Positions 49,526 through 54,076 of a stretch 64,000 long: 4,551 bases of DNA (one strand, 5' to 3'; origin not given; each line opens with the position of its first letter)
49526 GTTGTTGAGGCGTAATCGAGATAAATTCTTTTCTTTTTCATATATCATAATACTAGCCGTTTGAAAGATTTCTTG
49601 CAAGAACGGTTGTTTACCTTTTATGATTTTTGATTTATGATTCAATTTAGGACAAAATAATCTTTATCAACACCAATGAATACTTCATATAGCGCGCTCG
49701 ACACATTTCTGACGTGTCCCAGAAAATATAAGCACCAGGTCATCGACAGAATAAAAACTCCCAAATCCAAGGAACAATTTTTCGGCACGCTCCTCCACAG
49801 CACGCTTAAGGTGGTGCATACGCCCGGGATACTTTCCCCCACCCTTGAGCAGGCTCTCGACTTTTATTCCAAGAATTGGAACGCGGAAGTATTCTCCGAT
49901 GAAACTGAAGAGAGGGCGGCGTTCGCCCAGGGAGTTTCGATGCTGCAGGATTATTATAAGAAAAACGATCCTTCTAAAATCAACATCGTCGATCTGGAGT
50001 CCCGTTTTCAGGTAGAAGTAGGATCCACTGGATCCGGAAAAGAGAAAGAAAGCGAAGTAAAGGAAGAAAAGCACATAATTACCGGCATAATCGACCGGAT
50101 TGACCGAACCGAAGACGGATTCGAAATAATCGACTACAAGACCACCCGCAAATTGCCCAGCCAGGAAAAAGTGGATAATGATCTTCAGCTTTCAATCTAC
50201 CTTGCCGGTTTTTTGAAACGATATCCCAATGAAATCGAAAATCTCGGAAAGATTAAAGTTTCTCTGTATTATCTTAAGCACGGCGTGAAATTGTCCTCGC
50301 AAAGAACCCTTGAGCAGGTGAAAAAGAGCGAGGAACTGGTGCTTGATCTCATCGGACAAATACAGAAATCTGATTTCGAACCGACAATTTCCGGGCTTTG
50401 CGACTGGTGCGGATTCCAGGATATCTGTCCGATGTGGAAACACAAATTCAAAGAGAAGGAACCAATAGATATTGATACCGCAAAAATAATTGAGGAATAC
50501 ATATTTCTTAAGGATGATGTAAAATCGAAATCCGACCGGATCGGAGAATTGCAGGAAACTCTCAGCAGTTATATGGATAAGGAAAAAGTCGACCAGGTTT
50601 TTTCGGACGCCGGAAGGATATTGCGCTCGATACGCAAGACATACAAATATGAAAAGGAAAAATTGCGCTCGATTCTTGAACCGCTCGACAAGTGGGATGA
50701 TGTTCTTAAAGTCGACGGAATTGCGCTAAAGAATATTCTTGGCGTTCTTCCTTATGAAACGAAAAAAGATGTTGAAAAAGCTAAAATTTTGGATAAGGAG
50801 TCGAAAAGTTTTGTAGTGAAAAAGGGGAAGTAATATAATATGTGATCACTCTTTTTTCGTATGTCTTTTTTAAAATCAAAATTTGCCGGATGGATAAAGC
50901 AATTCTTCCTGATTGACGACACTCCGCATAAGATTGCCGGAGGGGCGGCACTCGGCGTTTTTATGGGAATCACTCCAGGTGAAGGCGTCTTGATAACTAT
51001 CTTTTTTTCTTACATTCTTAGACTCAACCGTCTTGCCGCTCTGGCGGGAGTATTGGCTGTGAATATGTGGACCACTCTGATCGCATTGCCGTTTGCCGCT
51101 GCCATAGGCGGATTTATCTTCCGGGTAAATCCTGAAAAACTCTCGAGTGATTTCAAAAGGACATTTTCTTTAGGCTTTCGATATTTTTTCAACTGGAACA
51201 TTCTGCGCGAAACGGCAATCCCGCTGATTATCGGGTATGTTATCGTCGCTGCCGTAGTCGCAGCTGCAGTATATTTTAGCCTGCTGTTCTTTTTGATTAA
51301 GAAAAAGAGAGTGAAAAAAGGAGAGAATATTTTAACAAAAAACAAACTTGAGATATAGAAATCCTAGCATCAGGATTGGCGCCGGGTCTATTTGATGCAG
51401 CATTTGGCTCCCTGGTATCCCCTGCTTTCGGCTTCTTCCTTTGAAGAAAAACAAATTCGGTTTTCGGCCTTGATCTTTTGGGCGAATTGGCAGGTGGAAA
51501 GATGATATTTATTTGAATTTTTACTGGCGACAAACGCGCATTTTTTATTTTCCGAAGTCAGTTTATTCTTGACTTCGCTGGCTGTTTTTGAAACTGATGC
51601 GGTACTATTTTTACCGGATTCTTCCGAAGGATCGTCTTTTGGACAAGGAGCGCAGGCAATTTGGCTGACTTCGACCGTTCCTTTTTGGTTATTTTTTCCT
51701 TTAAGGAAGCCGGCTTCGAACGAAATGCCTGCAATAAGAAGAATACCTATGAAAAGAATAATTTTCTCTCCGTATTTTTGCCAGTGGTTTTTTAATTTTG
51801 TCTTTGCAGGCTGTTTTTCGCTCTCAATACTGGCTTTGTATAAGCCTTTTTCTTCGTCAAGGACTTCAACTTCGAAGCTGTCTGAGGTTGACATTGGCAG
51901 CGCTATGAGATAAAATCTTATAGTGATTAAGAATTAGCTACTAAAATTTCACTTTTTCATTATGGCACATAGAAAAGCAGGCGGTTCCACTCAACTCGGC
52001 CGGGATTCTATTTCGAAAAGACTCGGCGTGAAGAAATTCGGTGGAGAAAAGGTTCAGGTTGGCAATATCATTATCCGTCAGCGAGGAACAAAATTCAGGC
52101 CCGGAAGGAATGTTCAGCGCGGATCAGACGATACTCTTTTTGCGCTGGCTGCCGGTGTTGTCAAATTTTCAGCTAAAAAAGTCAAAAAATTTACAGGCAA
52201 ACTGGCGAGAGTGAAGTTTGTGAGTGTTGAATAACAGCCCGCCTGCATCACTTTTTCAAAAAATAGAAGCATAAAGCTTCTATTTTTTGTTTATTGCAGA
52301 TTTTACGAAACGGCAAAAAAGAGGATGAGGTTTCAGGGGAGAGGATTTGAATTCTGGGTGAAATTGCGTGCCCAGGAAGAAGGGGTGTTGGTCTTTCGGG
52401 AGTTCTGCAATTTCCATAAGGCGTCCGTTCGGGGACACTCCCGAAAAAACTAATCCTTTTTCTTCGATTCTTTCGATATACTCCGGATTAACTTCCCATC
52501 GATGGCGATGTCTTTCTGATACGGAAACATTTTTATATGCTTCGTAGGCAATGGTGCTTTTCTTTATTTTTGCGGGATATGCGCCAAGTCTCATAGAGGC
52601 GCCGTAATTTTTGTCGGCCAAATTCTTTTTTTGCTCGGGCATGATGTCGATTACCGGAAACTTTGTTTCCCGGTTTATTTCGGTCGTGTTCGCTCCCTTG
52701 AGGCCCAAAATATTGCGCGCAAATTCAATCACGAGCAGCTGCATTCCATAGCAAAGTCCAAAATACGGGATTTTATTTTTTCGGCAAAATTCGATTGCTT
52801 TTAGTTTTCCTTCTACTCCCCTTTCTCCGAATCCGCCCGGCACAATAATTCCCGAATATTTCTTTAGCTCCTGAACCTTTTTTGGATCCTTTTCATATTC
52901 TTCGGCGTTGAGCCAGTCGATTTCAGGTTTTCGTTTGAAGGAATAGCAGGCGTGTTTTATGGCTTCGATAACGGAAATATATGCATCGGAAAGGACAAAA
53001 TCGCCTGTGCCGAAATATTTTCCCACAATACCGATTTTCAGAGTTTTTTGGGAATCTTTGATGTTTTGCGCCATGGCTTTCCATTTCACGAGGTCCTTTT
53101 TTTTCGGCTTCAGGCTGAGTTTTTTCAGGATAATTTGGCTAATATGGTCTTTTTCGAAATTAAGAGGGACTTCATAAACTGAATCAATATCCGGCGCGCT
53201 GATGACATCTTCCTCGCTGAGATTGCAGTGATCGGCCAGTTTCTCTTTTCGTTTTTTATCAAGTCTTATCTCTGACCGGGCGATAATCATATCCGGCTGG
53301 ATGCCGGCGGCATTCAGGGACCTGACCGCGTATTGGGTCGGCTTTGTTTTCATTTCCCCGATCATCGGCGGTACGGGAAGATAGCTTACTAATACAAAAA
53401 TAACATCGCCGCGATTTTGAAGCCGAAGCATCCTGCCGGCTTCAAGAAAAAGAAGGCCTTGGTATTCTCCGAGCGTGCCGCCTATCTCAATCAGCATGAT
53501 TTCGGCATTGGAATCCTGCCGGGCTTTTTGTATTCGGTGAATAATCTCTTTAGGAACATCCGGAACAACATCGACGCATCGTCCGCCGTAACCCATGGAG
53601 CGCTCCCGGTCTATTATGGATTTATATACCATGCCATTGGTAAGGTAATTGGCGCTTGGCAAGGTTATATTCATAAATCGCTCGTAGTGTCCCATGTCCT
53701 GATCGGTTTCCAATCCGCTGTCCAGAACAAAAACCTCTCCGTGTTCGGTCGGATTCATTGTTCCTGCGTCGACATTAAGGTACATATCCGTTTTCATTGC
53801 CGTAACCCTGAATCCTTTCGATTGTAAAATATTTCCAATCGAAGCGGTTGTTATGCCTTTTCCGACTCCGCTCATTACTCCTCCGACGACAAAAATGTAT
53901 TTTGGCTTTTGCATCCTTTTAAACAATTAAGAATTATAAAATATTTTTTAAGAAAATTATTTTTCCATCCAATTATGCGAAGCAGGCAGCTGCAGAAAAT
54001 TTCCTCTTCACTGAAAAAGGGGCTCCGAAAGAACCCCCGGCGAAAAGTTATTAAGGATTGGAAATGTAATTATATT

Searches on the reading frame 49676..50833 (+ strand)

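Call 12: search_protein_families(library=pfam, proteins=[window:49676-50833:+], max_evalue=0.0001)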
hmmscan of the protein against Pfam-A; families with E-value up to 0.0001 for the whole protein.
window:49676-50833:+ (385 aa): 2 families
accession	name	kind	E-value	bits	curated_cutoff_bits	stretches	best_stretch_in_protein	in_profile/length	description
PF12705.13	PDDEXK_1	-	5.2e-33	115.4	22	1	3-252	2-247/247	PD-(D/E)XK nuclease superfamily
PF01930.23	Cas_Cas4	-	4.6e-05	24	22.7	1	111-251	29-158/160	Domain of unknown function DUF83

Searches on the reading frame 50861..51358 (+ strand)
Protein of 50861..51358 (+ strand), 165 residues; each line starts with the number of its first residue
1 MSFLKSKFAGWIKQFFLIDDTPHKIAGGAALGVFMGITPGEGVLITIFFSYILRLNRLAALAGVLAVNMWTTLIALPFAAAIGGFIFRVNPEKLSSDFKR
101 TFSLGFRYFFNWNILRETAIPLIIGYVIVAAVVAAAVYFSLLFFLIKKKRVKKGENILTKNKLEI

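Call 12: search_protein_families(library=pfam, proteins=[window:50861-51358:+], max_evalue=0.0001)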
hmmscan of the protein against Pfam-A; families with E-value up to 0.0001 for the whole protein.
window:50861-51358:+ (165 aa): 1 family
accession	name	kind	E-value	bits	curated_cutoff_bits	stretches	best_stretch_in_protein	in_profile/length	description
PF09835.14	DUF2062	-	3.9e-21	76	27.4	1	8-150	4-143/147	Uncharacterized protein conserved in bacteria (DUF2062)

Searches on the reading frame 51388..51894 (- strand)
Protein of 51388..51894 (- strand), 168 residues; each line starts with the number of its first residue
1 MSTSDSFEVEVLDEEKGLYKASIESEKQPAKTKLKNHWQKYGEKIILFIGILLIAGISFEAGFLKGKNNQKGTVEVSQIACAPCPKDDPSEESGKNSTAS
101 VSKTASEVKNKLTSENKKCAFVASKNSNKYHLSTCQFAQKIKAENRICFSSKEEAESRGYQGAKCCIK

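Call 15: search_protein_families(library=pfam, proteins=[window:51388-51894:-], max_evalue=0.001)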
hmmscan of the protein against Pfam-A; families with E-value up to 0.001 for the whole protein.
window:51388-51894:- (168 aa): 0 families

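Call 22: search_protein_families(library=pfam, proteins=[window:51388-51894:-], max_evalue=5)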
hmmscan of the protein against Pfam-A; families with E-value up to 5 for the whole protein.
window:51388-51894:- (168 aa): 3 families
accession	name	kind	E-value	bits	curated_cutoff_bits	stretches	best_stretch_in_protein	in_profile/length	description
PF22797.1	SlpA_D2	-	0.035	15.1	24.5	1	58-116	4-62/102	SlpA domain II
PF22414.1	Hia_Tpr_ring_dom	-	0.23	11.6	27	1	93-106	14-27/37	Trimeric autotransporter adhesin, Trp ring domain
PF02805.21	Ada_Zn_binding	-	2.7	8.5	23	1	119-166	16-62/65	Metal binding domain of Ada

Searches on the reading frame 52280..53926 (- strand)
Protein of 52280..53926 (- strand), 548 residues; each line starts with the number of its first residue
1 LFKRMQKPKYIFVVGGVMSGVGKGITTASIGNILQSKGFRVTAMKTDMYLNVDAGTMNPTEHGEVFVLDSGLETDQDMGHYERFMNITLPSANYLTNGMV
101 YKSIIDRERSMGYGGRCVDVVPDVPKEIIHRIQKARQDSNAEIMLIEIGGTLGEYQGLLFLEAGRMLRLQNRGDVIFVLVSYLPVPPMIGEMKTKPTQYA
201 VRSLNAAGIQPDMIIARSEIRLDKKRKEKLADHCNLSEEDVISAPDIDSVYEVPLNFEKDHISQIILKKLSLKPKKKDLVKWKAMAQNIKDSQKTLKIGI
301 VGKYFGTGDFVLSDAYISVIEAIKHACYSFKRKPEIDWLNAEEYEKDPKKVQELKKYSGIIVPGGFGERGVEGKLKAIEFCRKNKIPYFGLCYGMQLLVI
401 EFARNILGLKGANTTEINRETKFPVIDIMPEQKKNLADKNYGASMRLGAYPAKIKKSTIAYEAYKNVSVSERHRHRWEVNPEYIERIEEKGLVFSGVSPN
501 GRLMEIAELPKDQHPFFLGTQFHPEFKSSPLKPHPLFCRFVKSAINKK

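Call 15: search_protein_families(library=pfam, proteins=[window:52280-53926:-], max_evalue=0.001)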
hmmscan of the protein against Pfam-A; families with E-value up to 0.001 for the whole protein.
window:52280-53926:- (548 aa): 4 families
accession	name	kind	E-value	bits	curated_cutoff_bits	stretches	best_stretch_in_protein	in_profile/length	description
PF06418.20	CTP_synth_N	-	4.5e-98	328.3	26.1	1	9-272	1-265/265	CTP synthase N-terminus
PF00117.34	GATase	-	4.8e-38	131.2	22.8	1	312-542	2-189/190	Glutamine amidotransferase class-I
PF01656.29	CbiA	-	9e-05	22.9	25.4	1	14-246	3-54/125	CobQ/CobB/MinD/ParA nucleotide binding domain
PF07722.19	Peptidase_C26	-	9.3e-05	22.7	20.5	1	377-525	97-219/219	Peptidase C26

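Call 40: find_homologous_proteins(query=window:52280-53923:-, max_evalue=1e-50)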
Query window:52280-53923:- (547 aa): 8000 proteins with E <= 1e-50 among 8000 candidates; the best 120 are listed.
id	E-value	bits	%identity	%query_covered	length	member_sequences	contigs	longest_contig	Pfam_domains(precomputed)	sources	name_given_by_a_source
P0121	0.0e+0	1239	100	99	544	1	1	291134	PF06418.21,PF00117.35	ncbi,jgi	ncbi:MAG: CTP synthase [Parcubacteria group bacterium]|jgi:CTP synthase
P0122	0.0e+0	1079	86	99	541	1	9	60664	PF01656.30,PF06418.21,PF00117.35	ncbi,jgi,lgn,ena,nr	ncbi:MAG: CTP synthase [Candidatus Moranbacteria bacterium RIFOXYB1_FULL_43_19]|nr:MAG: CTP synthase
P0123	0.0e+0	1078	86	99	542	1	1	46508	PF07722.20,PF06418.21,PF00117.35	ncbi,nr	ncbi:MAG: CTP synthase [Candidatus Moranbacteria bacterium]|nr:CTP synthase [Candidatus Moranbacteri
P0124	0.0e+0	1076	86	99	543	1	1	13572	PF06418.21,PF00117.35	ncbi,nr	ncbi:MAG: CTP synthase [Patescibacteria group bacterium]|nr:CTP synthase [Patescibacteria group bact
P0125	0.0e+0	1075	85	99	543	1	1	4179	PF06418.21,PF00117.35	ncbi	-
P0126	0.0e+0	1075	86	99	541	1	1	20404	PF01656.30,PF06418.21,PF00117.35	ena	-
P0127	0.0e+0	1074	86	98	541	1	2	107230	PF01656.30,PF06418.21,PF00117.35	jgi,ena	jgi:CTP synthase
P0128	0.0e+0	1072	85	99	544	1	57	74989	PF07722.20,PF01656.30,PF06418.21,PF00117.35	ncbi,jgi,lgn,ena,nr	ncbi:MAG: CTP synthase [Candidatus Moranbacteria bacterium CG_4_10_14_3_um_filter_44_15]|nr:MAG: CTP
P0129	0.0e+0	1072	85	99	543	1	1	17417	PF01656.30,PF06418.21,PF00117.35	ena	-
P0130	0.0e+0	1071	85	99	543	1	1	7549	PF07722.20,PF06418.21,PF00117.35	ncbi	-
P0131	0.0e+0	1071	86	99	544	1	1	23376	PF06418.21,PF00117.35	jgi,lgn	-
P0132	0.0e+0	1071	85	99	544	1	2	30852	PF07722.20,PF01656.30,PF06418.21,PF00117.35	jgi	-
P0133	0.0e+0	1070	85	99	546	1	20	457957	PF06418.21,PF00117.35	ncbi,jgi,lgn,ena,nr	ncbi:MAG: CTP synthetase, CTP synthase [Candidatus Moranbacteria bacterium GW2011_GWC1_45_18]|nr:MAG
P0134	0.0e+0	1070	85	99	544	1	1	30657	PF07722.20,PF01656.30,PF06418.21,PF00117.35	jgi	-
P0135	0.0e+0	1069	85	99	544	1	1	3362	PF01656.30,PF06418.21,PF00117.35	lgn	-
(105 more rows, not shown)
